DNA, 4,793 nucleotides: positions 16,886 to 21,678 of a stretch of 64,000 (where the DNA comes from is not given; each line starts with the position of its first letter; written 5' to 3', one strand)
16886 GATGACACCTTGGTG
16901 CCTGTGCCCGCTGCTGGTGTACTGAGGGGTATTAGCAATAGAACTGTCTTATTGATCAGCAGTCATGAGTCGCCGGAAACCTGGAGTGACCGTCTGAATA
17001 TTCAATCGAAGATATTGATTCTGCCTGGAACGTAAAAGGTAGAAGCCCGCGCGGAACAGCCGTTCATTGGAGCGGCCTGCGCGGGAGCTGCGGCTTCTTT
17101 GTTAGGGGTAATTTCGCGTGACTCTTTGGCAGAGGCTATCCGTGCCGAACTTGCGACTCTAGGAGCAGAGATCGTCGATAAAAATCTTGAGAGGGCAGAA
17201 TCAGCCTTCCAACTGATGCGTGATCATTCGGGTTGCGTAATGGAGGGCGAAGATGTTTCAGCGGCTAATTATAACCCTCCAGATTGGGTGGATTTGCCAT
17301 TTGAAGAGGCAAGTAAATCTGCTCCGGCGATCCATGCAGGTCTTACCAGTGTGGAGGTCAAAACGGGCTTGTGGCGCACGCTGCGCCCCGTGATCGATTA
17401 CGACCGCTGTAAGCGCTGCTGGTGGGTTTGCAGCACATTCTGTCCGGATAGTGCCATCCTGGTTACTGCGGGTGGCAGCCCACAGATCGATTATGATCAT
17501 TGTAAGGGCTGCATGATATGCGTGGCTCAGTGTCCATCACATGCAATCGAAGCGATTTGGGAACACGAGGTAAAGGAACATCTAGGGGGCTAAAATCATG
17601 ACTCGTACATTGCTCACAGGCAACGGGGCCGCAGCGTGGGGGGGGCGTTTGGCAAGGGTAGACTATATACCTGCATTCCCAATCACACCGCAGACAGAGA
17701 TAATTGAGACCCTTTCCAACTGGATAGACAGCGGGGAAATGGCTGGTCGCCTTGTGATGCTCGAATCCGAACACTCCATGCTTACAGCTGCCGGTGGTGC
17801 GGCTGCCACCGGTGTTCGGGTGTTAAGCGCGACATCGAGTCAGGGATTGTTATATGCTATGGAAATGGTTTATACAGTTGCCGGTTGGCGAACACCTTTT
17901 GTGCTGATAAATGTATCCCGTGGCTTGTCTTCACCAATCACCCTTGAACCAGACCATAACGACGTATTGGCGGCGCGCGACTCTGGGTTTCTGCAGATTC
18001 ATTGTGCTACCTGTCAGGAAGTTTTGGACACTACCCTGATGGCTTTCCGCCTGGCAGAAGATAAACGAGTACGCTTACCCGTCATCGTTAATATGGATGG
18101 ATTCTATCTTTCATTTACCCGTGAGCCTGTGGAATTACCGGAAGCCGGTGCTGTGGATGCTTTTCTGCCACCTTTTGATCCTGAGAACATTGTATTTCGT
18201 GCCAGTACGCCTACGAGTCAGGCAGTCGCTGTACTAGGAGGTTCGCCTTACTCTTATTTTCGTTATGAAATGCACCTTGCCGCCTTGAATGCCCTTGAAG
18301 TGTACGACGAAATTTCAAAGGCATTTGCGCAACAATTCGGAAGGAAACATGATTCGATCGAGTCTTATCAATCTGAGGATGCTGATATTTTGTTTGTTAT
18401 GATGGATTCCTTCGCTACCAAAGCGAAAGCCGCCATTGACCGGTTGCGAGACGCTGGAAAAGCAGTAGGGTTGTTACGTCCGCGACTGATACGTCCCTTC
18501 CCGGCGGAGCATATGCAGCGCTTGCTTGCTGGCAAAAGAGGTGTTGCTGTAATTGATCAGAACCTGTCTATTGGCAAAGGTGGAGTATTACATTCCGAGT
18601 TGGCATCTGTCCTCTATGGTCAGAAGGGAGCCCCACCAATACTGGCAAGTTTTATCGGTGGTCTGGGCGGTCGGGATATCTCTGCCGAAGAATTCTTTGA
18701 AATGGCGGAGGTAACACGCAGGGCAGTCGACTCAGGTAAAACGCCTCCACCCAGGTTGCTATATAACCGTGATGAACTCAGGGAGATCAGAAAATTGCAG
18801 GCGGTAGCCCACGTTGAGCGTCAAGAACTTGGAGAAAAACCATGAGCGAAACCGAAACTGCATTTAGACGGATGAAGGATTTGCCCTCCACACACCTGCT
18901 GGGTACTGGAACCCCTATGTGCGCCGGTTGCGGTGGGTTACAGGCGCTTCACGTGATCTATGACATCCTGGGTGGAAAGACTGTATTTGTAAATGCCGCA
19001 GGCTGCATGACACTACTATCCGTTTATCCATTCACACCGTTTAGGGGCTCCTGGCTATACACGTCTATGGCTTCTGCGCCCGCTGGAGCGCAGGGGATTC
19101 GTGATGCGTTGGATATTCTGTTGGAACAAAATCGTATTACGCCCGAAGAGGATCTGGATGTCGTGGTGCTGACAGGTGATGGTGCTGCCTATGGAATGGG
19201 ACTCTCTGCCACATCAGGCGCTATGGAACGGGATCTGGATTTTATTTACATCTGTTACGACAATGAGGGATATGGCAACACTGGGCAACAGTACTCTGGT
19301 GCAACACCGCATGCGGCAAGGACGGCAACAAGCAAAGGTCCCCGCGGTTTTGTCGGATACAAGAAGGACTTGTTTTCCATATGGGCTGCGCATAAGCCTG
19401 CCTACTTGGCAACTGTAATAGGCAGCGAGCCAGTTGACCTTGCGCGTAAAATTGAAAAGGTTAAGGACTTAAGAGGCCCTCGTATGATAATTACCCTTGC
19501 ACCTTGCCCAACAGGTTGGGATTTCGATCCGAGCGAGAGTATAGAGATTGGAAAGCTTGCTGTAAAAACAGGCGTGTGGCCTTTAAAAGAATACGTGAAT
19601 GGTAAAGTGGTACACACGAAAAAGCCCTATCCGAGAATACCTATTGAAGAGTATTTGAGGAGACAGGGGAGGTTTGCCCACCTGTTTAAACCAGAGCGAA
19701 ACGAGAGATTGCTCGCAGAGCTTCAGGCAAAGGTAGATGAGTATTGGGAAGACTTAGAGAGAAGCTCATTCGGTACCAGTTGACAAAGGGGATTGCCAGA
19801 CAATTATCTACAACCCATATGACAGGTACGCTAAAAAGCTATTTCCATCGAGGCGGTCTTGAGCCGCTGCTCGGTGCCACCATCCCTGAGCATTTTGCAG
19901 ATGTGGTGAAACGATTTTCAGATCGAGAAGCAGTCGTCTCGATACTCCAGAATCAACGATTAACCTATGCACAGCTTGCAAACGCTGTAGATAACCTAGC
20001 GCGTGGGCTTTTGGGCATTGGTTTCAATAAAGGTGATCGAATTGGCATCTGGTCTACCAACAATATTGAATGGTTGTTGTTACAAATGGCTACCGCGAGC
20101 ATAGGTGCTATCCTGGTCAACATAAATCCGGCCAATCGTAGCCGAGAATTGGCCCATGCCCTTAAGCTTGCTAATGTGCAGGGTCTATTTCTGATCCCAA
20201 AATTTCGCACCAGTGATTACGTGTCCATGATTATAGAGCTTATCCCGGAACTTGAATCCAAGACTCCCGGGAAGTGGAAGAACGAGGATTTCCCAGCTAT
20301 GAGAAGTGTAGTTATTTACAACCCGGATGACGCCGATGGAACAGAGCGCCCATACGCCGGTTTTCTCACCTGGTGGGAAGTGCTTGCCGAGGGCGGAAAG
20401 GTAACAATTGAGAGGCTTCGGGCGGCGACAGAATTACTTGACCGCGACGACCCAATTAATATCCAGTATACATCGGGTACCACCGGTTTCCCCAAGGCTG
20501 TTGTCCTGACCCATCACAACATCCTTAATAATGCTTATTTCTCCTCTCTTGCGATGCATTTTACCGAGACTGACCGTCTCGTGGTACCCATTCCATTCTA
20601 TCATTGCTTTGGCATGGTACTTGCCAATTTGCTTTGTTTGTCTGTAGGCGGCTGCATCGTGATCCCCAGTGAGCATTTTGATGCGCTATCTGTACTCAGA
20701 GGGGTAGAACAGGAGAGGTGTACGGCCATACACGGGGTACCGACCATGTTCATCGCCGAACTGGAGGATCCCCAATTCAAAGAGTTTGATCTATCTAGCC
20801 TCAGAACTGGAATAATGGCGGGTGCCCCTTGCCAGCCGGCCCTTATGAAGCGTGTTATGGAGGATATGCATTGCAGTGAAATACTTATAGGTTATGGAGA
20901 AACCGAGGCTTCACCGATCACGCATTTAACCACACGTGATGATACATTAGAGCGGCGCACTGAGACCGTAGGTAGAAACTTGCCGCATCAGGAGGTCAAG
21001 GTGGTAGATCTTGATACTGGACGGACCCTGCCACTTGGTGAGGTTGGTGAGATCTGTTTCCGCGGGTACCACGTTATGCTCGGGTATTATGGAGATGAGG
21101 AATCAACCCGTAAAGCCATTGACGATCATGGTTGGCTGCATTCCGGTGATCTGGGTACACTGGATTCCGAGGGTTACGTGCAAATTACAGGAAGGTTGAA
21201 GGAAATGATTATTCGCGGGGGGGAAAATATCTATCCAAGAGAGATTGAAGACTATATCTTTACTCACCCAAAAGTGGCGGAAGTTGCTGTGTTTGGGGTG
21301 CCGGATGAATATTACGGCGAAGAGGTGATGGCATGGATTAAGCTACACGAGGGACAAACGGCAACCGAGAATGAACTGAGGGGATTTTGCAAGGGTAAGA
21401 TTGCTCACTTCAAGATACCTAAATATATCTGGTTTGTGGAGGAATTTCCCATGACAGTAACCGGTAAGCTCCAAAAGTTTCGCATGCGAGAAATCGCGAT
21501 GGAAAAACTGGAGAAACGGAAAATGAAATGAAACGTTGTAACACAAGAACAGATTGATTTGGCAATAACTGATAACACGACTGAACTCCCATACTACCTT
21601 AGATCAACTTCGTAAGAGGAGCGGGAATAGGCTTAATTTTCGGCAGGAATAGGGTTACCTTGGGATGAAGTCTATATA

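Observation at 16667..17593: Single in-frame TAA splits a continuous gamma-delta 2-oxoacid:ferredoxin oxidoreductase reading frame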

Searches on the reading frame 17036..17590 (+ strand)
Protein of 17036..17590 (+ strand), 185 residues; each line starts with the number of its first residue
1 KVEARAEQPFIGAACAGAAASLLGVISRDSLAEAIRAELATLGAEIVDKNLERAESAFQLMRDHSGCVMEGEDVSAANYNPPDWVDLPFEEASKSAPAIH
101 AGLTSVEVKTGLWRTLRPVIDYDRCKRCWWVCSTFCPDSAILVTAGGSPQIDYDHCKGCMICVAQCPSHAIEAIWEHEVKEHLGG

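Call 6: search_protein_families(library=pfam, proteins=[window:17036-17590:+], max_evalue=0.01)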
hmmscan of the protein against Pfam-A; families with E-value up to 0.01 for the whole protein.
seq(185 aa): 10 families
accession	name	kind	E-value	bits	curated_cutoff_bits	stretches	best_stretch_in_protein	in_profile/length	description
PF13237.11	Fer4_10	-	6.6e-09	36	25.5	2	118-167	2-53/53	4Fe-4S dicluster domain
PF00037.32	Fer4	-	1.7e-08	34.4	21.1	1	149-172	1-24/24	4Fe-4S binding domain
PF12837.12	Fer4_6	-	3.7e-07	30.2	25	1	149-171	2-24/24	4Fe-4S binding domain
PF12797.12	Fer4_2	-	1.3e-06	28.5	24.5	1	149-168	3-22/22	4Fe-4S binding domain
PF14697.11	Fer4_21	-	4.4e-06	27.2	35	1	119-172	2-58/59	4Fe-4S dicluster domain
PF12838.12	Fer4_7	-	3.2e-05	24.7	27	2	124-170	1-52/52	4Fe-4S dicluster domain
PF01558.24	POR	-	9.2e-05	23.1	27.4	1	6-59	122-173/173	Pyruvate ferredoxin/flavodoxin oxidoreductase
PF13484.11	Fer4_16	-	0.00025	22.2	30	1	155-179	1-24/66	4Fe-4S double cluster binding domain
PF25160.1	LdpA_Fe-S-bd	-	0.00027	21.1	27.6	1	128-173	5-45/49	LdpA Fe-S cluster-binding domain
PF13187.11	Fer4_9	-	0.00079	19.9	27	1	124-171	1-52/52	4Fe-4S dicluster domain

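Call 11: list_cluster_members(proteins=[P0001, window:16667-17032:+, window:17099-17590:+, window:17598-18842:+, window:18842-19780:+, window:15506-16645:+])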
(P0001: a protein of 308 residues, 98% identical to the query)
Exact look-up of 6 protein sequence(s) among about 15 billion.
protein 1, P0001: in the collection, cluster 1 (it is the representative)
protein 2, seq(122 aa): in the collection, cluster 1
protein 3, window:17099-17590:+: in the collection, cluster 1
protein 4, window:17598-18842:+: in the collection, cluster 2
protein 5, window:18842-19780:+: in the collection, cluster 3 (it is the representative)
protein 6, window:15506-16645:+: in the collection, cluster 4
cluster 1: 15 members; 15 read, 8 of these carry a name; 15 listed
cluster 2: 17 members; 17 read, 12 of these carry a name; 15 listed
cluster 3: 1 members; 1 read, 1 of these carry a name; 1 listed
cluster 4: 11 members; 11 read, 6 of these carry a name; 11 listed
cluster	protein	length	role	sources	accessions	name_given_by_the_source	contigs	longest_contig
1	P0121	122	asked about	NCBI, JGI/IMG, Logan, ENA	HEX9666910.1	MAG TPA: 2-oxoacid:acceptor oxidoreductase family protein [Thermodesulfobacteriota ...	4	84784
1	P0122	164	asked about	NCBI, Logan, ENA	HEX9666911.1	MAG TPA: 4Fe-4S binding protein [Thermodesulfobacteriota bacterium]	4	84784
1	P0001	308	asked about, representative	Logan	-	-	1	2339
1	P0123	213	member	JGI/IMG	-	pyruvate ferredoxin oxidoreductase gamma subunit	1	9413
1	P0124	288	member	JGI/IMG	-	pyruvate ferredoxin oxidoreductase gamma subunit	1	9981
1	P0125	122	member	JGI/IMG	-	pyruvate ferredoxin oxidoreductase gamma subunit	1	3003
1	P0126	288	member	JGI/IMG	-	pyruvate ferredoxin oxidoreductase gamma subunit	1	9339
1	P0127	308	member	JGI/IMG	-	pyruvate ferredoxin oxidoreductase gamma subunit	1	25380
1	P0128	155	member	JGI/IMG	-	pyruvate ferredoxin oxidoreductase gamma subunit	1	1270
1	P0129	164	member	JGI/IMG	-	-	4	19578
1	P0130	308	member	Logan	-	-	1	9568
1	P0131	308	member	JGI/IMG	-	-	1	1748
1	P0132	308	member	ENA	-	-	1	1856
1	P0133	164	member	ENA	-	-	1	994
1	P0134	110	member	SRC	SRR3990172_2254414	-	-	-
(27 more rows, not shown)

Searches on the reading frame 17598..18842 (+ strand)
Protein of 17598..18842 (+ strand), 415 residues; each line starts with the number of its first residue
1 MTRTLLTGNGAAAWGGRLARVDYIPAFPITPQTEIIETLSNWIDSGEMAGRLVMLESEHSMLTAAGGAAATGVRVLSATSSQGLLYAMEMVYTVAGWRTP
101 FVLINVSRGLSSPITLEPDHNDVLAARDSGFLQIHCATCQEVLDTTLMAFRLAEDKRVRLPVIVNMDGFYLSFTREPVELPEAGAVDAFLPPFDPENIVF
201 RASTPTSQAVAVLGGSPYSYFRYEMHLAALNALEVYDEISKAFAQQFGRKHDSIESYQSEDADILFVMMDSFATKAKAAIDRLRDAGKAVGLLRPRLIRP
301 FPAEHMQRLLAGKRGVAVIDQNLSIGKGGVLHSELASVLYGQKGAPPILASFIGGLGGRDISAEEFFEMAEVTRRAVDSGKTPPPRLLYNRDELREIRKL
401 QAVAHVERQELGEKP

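Call 6: search_protein_families(library=pfam, proteins=[window:17598-18842:+], max_evalue=0.01)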
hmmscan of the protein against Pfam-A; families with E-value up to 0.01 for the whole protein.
window:17598-18842:+ (415 aa): 2 families
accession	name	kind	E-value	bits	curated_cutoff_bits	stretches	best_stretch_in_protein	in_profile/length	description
PF01855.24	POR_N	-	7.7e-55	186.6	27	1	18-205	5-196/231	Pyruvate flavodoxin/ferredoxin oxidoreductase, thiamine diP-bdg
PF17147.9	PFOR_II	-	2e-26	92.7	27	1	262-365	1-101/102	Pyruvate:ferredoxin oxidoreductase core domain II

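Call 7: search_protein_families(library=ncbifam, proteins=[window:17598-18842:+], max_evalue=0.01)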
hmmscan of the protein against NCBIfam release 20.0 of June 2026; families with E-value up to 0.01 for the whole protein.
window:17598-18842:+ (415 aa): 13 families
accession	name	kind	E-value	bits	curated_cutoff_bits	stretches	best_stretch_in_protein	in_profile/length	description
NF040682.1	PorA_Arch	equivalog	1.9e-111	372.7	550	1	2-376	2-374/387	pyruvate synthase subunit PorA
NF006233.0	PRK08367.1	equivalog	1.2e-94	317.4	625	1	3-381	4-380/394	pyruvate ferredoxin oxidoreductase subunit alpha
NF007201.0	PRK09622.1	equivalog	9.1e-85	285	590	1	7-382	14-387/405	2-oxoacid:ferredoxin oxidoreductase subunit alpha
NF006232.0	PRK08366.1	equivalog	3.1e-84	282.9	646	1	2-381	6-382/394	2-ketoisovalerate ferredoxin oxidoreductase subunit alpha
NF045764.1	PhenlGlyoxDHPadG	equivalog_domain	6e-80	268.7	700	1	6-382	5-388/398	NADH-dependent phenylglyoxylate dehydrogenase subunit alpha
NF045791.1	OxalOxredalpha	equivalog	4.4e-71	240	500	1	4-381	5-383/395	oxalate oxidoreductase subunit alpha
NF005507.0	PRK07119.1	subfamily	1.7e-36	125.8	399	1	2-322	3-307/352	3-methyl-2-oxobutanoate dehydrogenase subunit VorB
NF006412.0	PRK08659.1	equivalog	2.1e-36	125.9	411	1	3-323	5-336/378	2-oxoacid:acceptor oxidoreductase subunit alpha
TIGR02176.1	pyruv_ox_red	equivalog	3.4e-33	114.6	911.35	1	7-362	5-367/1167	pyruvate:ferredoxin (flavodoxin) oxidoreductase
TIGR03710.1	OAFO_sf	subfamily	3.1e-26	92.1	482.75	2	3-185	193-376/561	2-oxoacid:acceptor oxidoreductase subunit alpha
NF007206.0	PRK09627.1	equivalog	5.6e-23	81.5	579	1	6-322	6-335/375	2-oxoglutarate synthase subunit alpha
NF041170.1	Oxoac_fdxalpha_Archa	equivalog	7.6e-13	47.6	800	2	251-332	509-591/636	2-oxoacid:ferredoxin oxidoreductase subunit alpha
TIGR03336.1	IOR_alpha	equivalog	1.1e-08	33.9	650.9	1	3-166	2-161/595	indolepyruvate ferredoxin oxidoreductase subunit alpha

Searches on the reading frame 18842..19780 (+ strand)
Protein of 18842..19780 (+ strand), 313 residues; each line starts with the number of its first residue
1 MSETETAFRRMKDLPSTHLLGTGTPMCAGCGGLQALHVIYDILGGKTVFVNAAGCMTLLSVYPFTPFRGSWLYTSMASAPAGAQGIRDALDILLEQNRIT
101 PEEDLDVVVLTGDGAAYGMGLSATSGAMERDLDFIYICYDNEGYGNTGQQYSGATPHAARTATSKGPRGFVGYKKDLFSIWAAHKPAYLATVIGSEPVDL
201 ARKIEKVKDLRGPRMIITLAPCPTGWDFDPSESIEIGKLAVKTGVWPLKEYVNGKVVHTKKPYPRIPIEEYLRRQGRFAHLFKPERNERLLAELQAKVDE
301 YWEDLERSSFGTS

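Call 6: search_protein_families(library=pfam, proteins=[window:18842-19780:+], max_evalue=0.01)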
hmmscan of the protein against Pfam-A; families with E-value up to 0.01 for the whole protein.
window:18842-19780:+ (313 aa): 1 family
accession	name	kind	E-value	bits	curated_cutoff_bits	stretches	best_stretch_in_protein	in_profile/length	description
PF02775.26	TPP_enzyme_C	-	2e-15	57.3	21.9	1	53-216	2-149/151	Thiamine pyrophosphate enzyme, C-terminal TPP binding domain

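Call 7: search_protein_families(library=ncbifam, proteins=[window:18842-19780:+], max_evalue=0.01)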
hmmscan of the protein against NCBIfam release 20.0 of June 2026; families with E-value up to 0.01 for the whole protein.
window:18842-19780:+ (313 aa): 12 families
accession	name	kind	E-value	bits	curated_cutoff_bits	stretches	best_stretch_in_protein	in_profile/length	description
NF008819.1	PRK11865.1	equivalog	2.5e-74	250.2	405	1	11-306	5-297/300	pyruvate synthase subunit PorB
NF008818.0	PRK11864.1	subfamily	9.2e-72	241.7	405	1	10-307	4-294/300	3-methyl-2-oxobutanoate dehydrogenase subunit beta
NF045792.1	OxalOxredbeta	equivalog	2.1e-58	197.8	590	1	11-300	8-302/311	oxalate oxidoreductase subunit beta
NF045766.1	PhenlGlyoxDHPadI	equivalog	3.2e-32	111.8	700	1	20-306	152-434/443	NADH-dependent phenylglyoxylate dehydrogenase subunit beta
TIGR02176.1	pyruv_ox_red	equivalog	4.9e-22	77.7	911.35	1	108-307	957-1164/1167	pyruvate:ferredoxin (flavodoxin) oxidoreductase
NF008820.0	PRK11866.1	equivalog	7.2e-10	38.7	402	1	103-224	84-203/287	2-oxoacid ferredoxin oxidoreductase subunit beta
TIGR02177.1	PorB_KorB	subfamily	5.6e-09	35.9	261.9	1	102-224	69-189/286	2-oxoacid:acceptor oxidoreductase, beta subunit, pyruvate/2-ketoisovalerate family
NF041171.1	Oxoac_fdxbeta_Archa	equivalog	1e-05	25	423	1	103-225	72-192/296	2-oxoacid:ferredoxin oxidoreductase subunit beta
NF007207.0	PRK09628.1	equivalog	1.2e-05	25.1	364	1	104-206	86-182/277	2-oxoglutarate ferredoxin oxidoreductase subunit beta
TIGR03846.1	sulfopy_beta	equivalog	3.5e-05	23.8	221.5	1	103-155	59-111/182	sulfopyruvate decarboxylase subunit beta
TIGR03336.1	IOR_alpha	equivalog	0.00025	19.5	650.9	1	24-163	356-480/595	indolepyruvate ferredoxin oxidoreductase subunit alpha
NF008821.0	PRK11869.1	equivalog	0.0013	17.6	438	1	103-164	83-144/286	2-oxoacid ferredoxin oxidoreductase subunit beta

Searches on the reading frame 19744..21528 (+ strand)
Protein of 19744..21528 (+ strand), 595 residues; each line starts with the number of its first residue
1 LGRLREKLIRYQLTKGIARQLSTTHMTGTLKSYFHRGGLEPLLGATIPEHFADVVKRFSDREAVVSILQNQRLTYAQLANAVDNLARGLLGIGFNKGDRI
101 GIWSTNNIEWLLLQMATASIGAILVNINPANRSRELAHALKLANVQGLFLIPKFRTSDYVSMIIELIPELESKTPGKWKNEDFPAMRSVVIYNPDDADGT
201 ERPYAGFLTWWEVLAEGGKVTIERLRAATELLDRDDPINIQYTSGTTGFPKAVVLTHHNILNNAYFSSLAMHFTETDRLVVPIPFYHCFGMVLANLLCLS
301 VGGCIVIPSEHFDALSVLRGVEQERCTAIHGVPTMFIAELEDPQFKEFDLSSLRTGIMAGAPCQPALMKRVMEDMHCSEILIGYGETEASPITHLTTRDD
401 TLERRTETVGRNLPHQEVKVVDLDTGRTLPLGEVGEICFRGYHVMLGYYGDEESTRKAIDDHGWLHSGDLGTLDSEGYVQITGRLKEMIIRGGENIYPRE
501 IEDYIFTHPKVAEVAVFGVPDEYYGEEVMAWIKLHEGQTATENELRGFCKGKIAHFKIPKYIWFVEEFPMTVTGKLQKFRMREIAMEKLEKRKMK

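Call 6: search_protein_families(library=pfam, proteins=[window:19744-21528:+], max_evalue=0.01)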
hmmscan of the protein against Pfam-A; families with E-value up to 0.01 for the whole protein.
window:19744-21528:+ (595 aa): 2 families
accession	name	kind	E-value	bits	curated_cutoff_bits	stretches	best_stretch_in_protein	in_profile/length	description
PF00501.34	AMP-binding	-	2.7e-94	316.6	29.9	1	52-449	2-384/384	AMP-binding enzyme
PF13193.12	AMP-binding_C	-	2.4e-20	73.7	24.5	1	500-575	1-76/76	AMP-binding enzyme C-terminal domain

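Call 44: search_protein_families(library=ncbifam, proteins=[window:19744-21528:+], max_evalue=0.00001)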
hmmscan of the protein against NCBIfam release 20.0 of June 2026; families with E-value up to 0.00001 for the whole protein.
window:19744-21528:+ (595 aa): 106 families (the best 25 are shown)
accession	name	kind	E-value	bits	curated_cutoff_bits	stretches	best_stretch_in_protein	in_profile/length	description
NF009233.0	PRK12583.1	subfamily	2.2e-275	914.4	832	1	30-591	3-556/558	fatty acid CoA ligase family protein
NF004837.0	PRK06187.1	subfamily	2e-121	405.8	476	1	46-588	9-525/531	long-chain-fatty-acid--CoA ligase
NF005801.1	PRK07656.1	equivalog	7.6e-117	391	657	1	46-582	2-500/500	FadD3 family acyl-CoA ligase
NF006182.0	PRK08316.1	subfamily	1.5e-106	357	663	2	228-586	164-518/523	fatty acyl-CoA synthetase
NF005307.0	PRK06839.1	equivalog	2.3e-96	323.4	748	1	64-585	19-493/496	o-succinylbenzoate--CoA ligase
NF052580.1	Str24CoAsynCasG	equivalog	9.8e-93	311.3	750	2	232-578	185-543/548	steroid-24-oyl-CoA synthetase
NF004758.0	PRK06087.1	equivalog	2.5e-88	296.8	736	2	233-593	186-543/548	medium-chain fatty-acid--CoA ligase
NF004114.0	PRK05605.1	equivalog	1.5e-87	294.3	766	2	211-589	198-573/575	long-chain-fatty-acid--CoA ligase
NF005702.0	PRK07514.1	subfamily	3.5e-86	289.6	558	2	231-584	153-499/506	malonyl-CoA synthase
NF005676.0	PRK07470.1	equivalog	3.9e-86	289.8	774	2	228-586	169-530/544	acyl-CoA synthetase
NF005463.0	PRK07059.1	subfamily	3.7e-85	286.4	869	2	209-583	183-554/557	long-chain-fatty-acid--CoA ligase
NF052269.1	Staph_lig_FadD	equivalog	1.2e-84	284.5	650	2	230-590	145-498/499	long-chain-fatty-acid--CoA ligase FadD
NF006181.0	PRK08314.1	subfamily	3.4e-84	283.1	705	1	54-591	33-560/563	long-chain-fatty-acid--CoA ligase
NF005714.0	PRK07529.1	subfamily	3.3e-83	280.1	632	1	69-589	60-580/640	acyl-CoA synthetase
NF004511.1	PRK05852.1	equivalog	3.3e-83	280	650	2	226-581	147-500/505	FadD7 family fatty acid--CoA ligase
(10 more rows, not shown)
